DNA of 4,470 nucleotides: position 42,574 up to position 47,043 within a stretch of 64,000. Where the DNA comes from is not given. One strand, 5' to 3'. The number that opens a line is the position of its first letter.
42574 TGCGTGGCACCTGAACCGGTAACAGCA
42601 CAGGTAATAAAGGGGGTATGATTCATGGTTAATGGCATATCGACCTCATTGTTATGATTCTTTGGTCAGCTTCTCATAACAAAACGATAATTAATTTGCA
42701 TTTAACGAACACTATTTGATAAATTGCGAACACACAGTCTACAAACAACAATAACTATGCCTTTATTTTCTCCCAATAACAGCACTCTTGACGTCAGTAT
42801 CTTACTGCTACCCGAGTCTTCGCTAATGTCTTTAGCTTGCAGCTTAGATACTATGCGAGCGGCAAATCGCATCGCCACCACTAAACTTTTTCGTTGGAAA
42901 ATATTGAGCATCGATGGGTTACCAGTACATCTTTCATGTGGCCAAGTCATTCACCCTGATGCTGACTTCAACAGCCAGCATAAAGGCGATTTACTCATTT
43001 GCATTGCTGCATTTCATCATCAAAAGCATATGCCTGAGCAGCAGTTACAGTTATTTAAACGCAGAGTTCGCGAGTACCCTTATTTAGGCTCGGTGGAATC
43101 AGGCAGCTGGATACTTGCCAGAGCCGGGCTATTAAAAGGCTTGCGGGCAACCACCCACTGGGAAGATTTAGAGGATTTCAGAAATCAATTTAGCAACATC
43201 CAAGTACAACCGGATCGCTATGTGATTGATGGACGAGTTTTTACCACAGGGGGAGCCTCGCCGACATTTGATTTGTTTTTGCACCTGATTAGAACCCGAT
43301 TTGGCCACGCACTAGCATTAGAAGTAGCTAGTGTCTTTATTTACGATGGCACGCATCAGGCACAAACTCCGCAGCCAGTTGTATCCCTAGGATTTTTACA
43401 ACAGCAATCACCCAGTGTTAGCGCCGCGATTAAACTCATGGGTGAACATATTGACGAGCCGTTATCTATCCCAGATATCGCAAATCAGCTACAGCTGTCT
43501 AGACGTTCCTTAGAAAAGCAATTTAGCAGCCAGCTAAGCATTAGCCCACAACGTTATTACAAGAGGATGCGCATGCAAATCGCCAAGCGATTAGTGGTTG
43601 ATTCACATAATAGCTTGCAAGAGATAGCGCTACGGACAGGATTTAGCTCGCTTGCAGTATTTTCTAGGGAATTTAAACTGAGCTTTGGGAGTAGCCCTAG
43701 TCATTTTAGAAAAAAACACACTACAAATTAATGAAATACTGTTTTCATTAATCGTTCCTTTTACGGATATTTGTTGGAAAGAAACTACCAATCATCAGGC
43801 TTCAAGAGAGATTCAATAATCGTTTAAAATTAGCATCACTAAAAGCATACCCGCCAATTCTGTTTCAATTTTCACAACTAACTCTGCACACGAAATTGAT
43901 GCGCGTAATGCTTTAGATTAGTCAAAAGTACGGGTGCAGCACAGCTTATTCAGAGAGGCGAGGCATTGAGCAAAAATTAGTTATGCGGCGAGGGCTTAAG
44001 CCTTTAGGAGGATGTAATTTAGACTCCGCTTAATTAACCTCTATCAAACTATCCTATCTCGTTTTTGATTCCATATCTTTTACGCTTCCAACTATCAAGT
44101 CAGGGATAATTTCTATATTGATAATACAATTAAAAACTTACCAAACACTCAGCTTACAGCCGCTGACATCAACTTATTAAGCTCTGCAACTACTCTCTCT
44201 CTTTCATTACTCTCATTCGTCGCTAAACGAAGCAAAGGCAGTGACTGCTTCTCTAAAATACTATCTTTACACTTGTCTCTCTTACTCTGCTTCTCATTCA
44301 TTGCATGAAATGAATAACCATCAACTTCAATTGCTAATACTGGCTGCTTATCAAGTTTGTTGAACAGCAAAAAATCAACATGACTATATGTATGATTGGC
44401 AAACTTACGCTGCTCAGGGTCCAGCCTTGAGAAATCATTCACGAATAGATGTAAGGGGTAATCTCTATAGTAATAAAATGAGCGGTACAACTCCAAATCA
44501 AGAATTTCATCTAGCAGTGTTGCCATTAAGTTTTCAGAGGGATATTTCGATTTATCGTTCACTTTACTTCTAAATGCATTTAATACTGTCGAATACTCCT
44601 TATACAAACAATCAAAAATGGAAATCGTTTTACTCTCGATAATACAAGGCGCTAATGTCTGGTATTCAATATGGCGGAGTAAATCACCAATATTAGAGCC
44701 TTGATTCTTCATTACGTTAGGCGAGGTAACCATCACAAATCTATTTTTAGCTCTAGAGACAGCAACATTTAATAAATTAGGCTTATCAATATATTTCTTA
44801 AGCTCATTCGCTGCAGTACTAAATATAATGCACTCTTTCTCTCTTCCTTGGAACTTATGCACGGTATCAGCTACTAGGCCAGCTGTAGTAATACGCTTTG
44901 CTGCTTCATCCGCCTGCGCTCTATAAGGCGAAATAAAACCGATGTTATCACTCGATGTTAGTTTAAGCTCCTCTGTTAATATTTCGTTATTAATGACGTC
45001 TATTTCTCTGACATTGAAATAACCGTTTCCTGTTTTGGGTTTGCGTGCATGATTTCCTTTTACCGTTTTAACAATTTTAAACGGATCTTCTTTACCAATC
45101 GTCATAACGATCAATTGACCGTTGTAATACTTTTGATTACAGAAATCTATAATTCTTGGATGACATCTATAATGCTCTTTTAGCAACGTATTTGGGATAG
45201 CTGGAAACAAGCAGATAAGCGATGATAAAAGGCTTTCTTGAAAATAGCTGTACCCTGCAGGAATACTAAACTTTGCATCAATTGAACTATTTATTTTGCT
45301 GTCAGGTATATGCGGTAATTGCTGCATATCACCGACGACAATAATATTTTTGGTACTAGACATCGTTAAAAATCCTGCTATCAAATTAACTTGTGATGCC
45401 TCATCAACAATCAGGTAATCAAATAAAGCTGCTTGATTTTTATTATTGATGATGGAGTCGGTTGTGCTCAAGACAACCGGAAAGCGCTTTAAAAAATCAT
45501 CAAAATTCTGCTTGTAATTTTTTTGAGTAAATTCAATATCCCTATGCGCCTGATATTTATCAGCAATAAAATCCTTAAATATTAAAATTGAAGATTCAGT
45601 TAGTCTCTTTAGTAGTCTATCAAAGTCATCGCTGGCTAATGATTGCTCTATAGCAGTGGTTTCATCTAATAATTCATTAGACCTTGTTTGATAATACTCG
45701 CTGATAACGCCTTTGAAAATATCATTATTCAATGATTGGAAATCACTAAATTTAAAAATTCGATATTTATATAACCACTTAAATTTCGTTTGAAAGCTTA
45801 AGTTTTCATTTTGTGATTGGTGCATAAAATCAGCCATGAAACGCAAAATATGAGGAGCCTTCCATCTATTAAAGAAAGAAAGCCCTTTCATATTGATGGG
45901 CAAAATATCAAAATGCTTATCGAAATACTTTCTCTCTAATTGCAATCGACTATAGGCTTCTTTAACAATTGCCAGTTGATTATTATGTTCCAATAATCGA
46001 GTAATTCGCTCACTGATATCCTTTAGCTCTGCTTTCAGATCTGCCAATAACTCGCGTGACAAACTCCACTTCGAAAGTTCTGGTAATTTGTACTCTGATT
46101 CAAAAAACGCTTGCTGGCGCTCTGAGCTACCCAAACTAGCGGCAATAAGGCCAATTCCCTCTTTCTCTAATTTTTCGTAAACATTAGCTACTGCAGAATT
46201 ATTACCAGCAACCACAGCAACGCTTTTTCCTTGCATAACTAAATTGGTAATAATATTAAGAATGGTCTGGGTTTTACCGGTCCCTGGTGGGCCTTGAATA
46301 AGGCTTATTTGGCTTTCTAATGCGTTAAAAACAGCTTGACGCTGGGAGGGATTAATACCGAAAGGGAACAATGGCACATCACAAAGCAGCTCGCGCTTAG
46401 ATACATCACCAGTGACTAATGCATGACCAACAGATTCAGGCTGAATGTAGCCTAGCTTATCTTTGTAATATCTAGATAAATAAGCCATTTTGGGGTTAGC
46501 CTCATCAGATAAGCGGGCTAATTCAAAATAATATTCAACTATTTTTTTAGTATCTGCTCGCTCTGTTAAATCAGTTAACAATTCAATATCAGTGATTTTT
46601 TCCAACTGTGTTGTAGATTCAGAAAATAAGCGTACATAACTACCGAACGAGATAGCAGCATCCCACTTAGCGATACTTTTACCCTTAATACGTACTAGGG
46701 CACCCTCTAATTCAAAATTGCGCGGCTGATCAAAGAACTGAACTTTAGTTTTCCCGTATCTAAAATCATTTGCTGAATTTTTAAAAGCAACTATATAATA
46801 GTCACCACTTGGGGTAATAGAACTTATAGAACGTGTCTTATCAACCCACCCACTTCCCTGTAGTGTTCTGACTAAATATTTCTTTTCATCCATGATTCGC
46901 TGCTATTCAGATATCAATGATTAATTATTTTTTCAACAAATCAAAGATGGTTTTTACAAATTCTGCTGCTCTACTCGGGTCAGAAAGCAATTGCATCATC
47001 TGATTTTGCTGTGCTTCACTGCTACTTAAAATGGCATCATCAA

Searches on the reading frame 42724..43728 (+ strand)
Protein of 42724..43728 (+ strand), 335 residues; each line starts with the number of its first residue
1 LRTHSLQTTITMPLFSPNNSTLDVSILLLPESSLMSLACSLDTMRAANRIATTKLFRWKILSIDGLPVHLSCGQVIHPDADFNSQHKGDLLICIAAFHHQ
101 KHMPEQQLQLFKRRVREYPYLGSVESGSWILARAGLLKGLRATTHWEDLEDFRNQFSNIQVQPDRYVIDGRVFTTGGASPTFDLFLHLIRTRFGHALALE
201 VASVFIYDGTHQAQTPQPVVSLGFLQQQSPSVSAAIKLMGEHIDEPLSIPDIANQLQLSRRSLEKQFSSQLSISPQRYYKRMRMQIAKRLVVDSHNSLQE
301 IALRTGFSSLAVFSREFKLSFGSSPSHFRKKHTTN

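Call 73: search_protein_families(library=pfam, proteins=[window:42724-43728:+], max_evalue=0.00001)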
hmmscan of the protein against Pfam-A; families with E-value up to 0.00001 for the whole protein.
window:42724-43728:+ (335 aa): 3 families
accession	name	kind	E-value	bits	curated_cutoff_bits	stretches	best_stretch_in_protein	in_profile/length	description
PF12833.13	HTH_18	-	1.8e-21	76.6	33.6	1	252-330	1-79/80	Helix-turn-helix domain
PF00165.29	HTH_AraC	-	2e-12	47.4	26.6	0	241-278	3-40/42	Bacterial regulatory helix-turn-helix proteins, AraC family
PF01965.30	DJ-1_PfpI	-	5e-07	30.1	26.6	1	57-189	29-163/165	DJ-1/PfpI family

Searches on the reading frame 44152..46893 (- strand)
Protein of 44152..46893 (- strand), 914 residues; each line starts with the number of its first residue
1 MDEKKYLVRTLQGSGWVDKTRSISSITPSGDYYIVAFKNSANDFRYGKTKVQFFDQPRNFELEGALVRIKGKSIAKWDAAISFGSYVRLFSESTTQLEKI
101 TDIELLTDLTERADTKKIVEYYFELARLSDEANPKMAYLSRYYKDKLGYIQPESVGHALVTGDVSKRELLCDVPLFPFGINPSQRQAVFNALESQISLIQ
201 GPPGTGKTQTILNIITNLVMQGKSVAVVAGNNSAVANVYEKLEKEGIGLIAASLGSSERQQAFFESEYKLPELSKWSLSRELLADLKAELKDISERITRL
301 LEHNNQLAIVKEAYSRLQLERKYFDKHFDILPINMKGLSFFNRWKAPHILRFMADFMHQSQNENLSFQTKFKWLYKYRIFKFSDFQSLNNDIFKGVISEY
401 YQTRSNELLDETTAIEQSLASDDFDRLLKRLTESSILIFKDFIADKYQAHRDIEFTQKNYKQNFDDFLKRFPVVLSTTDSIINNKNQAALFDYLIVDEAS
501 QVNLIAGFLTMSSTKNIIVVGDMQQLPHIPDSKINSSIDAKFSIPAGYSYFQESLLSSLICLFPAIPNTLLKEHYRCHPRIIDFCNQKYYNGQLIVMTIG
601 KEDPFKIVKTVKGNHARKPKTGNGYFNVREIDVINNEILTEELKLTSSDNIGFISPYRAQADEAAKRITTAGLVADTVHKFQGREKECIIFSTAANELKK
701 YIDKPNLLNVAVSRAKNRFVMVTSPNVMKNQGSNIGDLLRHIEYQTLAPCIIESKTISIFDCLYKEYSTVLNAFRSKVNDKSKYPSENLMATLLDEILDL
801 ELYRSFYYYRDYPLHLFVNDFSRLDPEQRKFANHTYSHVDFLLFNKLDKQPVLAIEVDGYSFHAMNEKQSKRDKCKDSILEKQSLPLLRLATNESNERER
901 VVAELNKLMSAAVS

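Call 73: search_protein_families(library=pfam, proteins=[window:44152-46893:-], max_evalue=0.00001)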
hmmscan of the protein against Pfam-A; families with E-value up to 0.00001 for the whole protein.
window:44152-46893:- (914 aa): 11 families
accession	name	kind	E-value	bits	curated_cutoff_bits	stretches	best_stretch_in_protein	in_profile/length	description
PF13086.12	AAA_11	-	3.3e-28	99.6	27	1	180-527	2-251/257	AAA domain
PF13087.12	AAA_12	-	6e-24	85.1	27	1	552-724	2-193/195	AAA domain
PF13245.12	AAA_19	-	1.4e-17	64.6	25.1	1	184-528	1-131/134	AAA domain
PF10881.14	DUF2726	-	6.4e-15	55.5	24.7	1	828-907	48-125/126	Protein of unknown function (DUF2726)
PF13604.12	AAA_30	-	3.8e-13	50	27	1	180-243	2-67/191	AAA domain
PF00580.27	UvrD-helicase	-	1.2e-10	42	23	1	181-525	2-250/271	UvrD/REP helicase N-terminal domain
PF01443.25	Viral_helicase1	-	2.4e-10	41.1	21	0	474-535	39-108/228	Viral superfamily 1 RNA helicase core domain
PF00270.35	DEAD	-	4.2e-07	30.3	26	0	181-260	1-86/167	DEAD/DEAH box helicase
PF09848.15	SLFN-g3_helicase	-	4.6e-07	29.9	24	0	195-246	2-55/354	Schlafen group 3, DNA/RNA helicase domain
PF13538.12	UvrD_C_2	-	5.6e-06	26.6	27.4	0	673-722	2-52/52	UvrD-like helicase C-terminal domain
PF04851.21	ResIII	-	9.1e-06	26.1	22.5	0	181-245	5-76/164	Type III restriction enzyme, res subunit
